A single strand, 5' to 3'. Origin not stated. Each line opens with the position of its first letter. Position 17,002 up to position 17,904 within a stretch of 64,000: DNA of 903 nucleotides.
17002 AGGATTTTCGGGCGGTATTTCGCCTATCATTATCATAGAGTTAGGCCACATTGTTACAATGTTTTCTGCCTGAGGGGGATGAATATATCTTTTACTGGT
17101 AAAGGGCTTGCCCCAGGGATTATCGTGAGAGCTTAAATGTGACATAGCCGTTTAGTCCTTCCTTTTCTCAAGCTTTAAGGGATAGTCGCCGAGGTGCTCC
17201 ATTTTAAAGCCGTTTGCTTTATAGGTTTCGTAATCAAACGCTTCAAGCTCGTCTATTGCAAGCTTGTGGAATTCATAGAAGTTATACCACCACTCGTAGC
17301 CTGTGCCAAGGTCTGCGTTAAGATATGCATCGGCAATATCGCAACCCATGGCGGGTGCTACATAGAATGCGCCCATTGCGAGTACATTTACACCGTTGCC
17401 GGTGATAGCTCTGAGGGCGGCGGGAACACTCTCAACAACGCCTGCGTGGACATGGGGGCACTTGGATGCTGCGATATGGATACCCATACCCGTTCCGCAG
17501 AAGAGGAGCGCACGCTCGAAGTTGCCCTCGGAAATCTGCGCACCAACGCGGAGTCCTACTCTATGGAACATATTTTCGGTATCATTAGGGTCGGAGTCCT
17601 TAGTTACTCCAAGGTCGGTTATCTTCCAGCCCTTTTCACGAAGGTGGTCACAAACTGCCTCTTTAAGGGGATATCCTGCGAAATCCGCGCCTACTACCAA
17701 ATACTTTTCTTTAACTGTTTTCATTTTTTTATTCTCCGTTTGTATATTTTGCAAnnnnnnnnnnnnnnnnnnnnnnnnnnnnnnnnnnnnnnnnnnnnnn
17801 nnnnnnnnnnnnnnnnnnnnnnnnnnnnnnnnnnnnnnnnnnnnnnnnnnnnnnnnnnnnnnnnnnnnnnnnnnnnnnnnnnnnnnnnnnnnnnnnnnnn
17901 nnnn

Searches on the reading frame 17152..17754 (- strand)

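Call 23: search_protein_families(library=pfam, proteins=[window:17152-17754:-], max_evalue=0.001)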
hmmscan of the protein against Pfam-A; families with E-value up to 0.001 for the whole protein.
window:17152-17754:- (200 aa): 1 family
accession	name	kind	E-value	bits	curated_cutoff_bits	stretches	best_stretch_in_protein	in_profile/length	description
PF02502.23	LacAB_rpiB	-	1.1e-26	93.9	24.7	1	20-149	2-126/138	Ribose/Galactose Isomerase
